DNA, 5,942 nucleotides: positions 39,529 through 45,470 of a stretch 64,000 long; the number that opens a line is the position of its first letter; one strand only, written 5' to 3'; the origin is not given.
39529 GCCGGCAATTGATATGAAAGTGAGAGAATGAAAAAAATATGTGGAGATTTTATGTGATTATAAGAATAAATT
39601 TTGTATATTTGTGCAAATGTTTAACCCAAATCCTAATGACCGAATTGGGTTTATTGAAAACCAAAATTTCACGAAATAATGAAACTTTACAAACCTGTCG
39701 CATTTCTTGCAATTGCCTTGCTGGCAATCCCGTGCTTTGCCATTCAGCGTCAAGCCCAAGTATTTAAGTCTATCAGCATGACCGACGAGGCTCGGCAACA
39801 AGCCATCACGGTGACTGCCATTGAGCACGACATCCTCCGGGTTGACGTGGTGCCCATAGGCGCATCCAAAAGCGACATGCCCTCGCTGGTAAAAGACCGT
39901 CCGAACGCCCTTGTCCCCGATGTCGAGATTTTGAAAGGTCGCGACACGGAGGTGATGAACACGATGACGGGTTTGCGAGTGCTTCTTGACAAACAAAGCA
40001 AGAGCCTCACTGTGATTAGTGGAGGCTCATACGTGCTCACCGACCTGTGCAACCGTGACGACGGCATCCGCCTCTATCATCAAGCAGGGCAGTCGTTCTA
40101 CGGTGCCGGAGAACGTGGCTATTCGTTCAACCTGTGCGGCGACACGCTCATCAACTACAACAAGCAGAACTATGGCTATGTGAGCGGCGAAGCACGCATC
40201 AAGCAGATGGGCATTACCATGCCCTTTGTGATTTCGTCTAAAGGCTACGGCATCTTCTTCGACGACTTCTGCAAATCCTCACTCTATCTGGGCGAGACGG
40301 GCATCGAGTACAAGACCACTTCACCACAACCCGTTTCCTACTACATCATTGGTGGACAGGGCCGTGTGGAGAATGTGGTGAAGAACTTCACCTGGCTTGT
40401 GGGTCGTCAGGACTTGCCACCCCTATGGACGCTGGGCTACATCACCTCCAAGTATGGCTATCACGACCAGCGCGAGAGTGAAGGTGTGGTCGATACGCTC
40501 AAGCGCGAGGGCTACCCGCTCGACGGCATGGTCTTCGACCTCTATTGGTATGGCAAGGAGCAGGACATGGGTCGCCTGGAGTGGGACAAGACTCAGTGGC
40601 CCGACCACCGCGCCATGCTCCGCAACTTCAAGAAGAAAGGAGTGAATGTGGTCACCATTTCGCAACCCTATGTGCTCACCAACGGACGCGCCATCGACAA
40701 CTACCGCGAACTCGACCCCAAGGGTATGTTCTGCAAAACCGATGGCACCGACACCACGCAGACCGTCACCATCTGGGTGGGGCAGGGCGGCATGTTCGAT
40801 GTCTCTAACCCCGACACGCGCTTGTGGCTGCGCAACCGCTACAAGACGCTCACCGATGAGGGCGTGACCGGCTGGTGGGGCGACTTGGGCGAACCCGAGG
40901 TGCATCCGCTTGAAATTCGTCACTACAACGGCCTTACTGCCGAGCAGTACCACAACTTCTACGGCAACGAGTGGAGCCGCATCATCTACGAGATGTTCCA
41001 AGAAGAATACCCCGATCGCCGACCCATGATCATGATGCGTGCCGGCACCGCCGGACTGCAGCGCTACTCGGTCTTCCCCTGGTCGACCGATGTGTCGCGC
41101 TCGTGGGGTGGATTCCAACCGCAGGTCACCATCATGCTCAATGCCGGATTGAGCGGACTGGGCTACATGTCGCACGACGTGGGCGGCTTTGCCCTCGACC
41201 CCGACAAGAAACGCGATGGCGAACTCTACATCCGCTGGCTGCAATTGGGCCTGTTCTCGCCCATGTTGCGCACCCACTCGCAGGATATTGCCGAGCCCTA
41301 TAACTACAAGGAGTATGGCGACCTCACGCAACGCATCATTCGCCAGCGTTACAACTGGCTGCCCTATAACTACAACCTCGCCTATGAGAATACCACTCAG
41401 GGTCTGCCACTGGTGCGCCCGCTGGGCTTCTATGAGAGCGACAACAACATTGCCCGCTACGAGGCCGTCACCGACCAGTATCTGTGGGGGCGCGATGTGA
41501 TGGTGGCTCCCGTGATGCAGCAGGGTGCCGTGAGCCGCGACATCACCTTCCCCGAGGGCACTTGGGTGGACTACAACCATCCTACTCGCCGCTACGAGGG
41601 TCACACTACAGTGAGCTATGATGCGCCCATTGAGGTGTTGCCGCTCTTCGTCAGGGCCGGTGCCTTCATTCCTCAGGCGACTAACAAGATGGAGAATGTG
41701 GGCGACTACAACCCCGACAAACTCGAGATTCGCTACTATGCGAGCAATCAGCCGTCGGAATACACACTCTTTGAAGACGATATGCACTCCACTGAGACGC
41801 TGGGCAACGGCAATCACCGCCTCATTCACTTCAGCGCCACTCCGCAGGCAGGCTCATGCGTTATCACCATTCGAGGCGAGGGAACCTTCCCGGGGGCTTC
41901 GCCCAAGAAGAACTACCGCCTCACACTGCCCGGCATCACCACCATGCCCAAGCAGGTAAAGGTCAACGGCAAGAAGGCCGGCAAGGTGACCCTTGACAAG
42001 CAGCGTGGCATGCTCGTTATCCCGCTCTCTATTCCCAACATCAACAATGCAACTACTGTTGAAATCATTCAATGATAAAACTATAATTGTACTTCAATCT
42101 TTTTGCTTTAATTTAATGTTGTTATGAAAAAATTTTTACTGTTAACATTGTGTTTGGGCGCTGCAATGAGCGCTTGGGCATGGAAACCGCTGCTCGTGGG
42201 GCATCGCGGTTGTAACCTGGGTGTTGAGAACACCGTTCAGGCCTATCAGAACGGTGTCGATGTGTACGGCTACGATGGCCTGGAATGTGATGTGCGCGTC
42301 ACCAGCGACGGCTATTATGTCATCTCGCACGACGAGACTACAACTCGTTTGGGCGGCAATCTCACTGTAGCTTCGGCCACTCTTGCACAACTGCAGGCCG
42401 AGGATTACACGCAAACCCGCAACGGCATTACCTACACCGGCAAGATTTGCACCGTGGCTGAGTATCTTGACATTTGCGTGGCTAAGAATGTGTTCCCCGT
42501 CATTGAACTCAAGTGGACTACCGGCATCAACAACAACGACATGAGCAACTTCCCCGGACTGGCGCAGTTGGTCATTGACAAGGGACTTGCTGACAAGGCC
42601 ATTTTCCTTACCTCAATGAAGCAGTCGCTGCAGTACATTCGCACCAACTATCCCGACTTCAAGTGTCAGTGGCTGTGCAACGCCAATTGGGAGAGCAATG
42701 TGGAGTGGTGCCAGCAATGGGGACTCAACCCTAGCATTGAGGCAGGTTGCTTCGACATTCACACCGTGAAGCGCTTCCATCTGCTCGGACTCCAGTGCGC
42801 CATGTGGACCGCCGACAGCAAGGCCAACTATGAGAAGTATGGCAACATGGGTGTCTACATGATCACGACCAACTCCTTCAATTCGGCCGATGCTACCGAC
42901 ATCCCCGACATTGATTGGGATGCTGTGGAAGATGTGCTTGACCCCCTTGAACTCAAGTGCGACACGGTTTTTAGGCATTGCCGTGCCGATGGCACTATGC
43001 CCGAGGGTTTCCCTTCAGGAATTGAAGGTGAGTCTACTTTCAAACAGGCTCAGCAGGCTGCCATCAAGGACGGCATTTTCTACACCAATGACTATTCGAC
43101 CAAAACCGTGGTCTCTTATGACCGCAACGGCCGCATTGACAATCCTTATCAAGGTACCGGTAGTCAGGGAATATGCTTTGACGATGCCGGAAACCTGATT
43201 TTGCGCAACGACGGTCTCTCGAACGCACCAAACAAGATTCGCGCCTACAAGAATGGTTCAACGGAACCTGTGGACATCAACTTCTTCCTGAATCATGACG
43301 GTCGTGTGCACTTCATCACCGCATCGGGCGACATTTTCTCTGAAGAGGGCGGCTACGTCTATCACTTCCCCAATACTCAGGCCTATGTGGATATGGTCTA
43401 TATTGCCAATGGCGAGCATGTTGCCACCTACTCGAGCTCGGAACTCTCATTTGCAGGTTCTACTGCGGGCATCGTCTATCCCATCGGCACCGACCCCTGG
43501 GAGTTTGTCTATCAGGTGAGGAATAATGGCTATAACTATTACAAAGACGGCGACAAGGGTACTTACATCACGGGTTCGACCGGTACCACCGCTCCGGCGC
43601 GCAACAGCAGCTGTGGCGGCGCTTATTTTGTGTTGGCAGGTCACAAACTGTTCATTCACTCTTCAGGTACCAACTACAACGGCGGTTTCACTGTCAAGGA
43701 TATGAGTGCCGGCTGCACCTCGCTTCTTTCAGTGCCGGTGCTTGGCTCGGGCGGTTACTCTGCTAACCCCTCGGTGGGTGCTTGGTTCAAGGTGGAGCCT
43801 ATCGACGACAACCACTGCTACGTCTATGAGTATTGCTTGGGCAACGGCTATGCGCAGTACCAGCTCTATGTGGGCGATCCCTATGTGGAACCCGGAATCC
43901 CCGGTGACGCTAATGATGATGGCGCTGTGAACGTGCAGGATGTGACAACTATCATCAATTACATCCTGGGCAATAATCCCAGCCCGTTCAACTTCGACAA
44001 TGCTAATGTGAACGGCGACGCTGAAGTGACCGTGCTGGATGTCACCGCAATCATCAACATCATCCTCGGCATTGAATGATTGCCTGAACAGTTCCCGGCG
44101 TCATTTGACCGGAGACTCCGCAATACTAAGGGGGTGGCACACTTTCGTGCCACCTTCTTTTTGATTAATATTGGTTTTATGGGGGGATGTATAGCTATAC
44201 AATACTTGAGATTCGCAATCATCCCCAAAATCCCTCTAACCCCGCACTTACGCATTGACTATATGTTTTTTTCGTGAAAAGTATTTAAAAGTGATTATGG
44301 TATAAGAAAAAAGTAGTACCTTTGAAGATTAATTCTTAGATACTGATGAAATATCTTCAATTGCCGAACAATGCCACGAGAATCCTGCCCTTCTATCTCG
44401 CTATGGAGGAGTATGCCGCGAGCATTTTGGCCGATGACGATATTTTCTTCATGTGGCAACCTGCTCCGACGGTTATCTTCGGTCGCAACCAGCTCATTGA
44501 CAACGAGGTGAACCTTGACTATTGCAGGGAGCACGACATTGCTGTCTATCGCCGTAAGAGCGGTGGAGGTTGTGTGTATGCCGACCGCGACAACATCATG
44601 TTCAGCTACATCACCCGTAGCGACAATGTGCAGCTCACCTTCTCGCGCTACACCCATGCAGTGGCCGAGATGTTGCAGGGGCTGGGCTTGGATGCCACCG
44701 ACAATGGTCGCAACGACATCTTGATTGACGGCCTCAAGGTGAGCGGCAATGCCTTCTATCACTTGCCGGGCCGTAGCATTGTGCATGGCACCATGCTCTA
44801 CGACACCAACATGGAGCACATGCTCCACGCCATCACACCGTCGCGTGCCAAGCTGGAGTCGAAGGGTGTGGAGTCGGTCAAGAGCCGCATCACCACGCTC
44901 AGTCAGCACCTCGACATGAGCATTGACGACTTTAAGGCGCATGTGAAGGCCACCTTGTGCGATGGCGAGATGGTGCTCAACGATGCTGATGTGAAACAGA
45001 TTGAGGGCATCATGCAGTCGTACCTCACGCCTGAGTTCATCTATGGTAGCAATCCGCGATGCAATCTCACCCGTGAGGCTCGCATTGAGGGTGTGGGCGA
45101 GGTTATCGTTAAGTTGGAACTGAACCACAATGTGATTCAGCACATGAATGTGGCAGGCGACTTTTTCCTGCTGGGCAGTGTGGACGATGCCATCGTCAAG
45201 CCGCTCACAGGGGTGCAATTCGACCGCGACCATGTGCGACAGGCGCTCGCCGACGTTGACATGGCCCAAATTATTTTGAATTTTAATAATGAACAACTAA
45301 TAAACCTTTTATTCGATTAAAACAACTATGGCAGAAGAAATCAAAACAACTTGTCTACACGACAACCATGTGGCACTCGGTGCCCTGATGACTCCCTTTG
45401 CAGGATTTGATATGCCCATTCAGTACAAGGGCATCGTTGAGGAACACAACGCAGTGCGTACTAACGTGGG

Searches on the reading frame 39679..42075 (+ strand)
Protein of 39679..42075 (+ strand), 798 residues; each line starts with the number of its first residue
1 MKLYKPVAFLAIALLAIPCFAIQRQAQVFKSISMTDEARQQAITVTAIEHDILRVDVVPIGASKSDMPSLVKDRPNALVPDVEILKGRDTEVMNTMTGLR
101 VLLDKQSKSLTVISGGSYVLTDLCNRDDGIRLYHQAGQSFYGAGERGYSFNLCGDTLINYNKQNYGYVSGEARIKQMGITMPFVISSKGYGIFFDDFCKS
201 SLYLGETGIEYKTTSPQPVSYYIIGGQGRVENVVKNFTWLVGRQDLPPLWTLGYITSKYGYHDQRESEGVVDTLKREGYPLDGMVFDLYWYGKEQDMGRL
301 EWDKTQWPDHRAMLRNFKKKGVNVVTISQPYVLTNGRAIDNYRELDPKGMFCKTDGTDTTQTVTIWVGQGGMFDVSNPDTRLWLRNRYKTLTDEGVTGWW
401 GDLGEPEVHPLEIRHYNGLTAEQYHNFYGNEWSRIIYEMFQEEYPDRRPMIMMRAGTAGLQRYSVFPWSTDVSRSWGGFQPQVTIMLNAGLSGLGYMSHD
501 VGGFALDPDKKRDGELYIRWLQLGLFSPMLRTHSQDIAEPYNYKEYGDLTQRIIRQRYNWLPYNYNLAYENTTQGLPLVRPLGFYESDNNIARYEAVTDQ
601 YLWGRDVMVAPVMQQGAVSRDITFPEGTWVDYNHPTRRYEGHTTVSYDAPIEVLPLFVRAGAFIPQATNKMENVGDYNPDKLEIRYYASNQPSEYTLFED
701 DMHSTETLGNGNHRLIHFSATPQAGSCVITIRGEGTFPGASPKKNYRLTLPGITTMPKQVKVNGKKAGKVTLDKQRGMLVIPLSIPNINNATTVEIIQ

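Call 5: search_protein_families(library=pfam, proteins=[window:39679-42075:+], max_evalue=0.1)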
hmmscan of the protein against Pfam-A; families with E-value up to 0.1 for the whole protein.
window:39679-42075:+ (798 aa): 4 families
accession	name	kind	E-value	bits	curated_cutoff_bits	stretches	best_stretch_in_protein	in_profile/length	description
PF01055.32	Glyco_hydro_31_2nd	-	7.6e-83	279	23.5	1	246-567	3-328/328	Glycosyl hydrolases family 31 TIM-barrel domain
PF21365.3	Glyco_hydro_31_3rd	-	1.8e-19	70.4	24.4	1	575-664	1-87/87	Glycosyl hydrolase family 31 C-terminal domain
PF13802.12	Gal_mutarotas_2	-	2.1e-10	41.6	27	1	43-201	2-182/184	Glycosyl hydrolase 31 N-terminal galactose mutarotase-like domain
PF17137.9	DUF5110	-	2.4e-10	40.8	27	1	682-752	2-70/71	Domain of unknown function (DUF5110)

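Call 6: search_protein_families(library=ncbifam, proteins=[window:39679-42075:+], max_evalue=0.1)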
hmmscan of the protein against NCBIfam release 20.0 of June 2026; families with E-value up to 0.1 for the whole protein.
window:39679-42075:+ (798 aa): 3 families
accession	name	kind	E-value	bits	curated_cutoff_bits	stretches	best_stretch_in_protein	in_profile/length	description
NF007940.0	PRK10658.1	equivalog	1.4e-75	255.2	606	1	131-693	152-696/771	alpha-xylosidase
NF040948.1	alpha_gluc_MalA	equivalog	1.4e-70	238.4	800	2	419-676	364-618/627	alpha-glucosidase MalA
NF007746.0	PRK10426.1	equivalog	1e-64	219.2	553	1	179-669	183-675/683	alpha-glucosidase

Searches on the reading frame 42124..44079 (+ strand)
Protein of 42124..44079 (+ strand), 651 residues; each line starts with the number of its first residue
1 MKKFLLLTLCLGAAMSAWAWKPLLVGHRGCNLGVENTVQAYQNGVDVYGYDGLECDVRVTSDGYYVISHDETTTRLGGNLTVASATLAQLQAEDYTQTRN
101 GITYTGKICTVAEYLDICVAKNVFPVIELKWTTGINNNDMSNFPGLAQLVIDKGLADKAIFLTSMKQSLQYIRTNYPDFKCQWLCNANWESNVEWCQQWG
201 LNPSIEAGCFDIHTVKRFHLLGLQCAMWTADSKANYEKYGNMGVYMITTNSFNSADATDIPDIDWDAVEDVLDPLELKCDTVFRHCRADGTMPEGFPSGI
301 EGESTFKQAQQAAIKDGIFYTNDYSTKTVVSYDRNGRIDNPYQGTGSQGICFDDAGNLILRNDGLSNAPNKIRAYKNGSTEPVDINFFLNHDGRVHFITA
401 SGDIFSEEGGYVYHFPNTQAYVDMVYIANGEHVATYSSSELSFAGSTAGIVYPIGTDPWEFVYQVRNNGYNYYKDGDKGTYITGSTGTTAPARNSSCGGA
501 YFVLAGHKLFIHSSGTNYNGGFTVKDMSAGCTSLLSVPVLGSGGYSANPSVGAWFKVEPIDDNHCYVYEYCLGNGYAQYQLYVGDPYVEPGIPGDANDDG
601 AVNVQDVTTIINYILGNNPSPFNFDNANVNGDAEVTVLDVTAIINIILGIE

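Call 5: search_protein_families(library=pfam, proteins=[window:42124-44079:+], max_evalue=0.1)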
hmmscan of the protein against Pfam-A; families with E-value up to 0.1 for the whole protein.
window:42124-44079:+ (651 aa): 2 families
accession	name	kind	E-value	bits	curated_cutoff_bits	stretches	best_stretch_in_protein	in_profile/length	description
PF03009.23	GDPD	-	6.6e-23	82.5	23.6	1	27-251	1-241/244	Glycerophosphoryl diester phosphodiesterase family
PF00404.24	Dockerin_1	-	1.4e-09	38.5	22.9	1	593-648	1-57/57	Dockerin type I domain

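Call 6: search_protein_families(library=ncbifam, proteins=[window:42124-44079:+], max_evalue=0.1)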
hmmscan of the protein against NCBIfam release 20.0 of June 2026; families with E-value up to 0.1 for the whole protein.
window:42124-44079:+ (651 aa): 3 families
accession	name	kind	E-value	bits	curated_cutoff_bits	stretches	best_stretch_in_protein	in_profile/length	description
NF006989.0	PRK09454.1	equivalog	3.8e-15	55.9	264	1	15-253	4-242/251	glycerophosphodiester phosphodiesterase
NF053857.1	LysphglycPlipDStph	equivalog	4.1e-06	26.3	450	1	22-94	46-119/305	lysophosphatidylglycerol phospholipase D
NF041304.3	AvrBs2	equivalog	0.059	11.3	1000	1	35-92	286-345/716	type III secretion system effector avirulence protein AvrBs2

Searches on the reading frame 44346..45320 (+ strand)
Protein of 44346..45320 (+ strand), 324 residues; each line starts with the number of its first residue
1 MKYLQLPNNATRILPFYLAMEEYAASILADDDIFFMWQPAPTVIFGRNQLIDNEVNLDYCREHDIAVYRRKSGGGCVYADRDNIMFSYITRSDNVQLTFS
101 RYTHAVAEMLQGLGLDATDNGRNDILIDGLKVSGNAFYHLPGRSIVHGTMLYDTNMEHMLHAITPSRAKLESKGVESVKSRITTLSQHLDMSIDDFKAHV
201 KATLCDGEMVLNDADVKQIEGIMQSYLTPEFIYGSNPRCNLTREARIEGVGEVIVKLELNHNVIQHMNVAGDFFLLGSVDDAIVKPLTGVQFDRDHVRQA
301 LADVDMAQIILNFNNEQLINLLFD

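Call 81: search_protein_families(library=pfam, proteins=[window:44346-45320:+], max_evalue=0.00001)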
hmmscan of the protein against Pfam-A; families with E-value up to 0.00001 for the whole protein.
window:44346-45320:+ (324 aa): 2 families
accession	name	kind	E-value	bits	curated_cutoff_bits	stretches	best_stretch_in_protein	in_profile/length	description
PF21948.1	LplA-B_cat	-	1.4e-55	188.8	27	1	17-204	5-199/200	Lipoyl protein ligase A/B catalytic domain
PF10437.14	Lip_prot_lig_C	-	7.8e-18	64.6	24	1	236-322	1-85/85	Bacterial lipoate protein ligase C-terminus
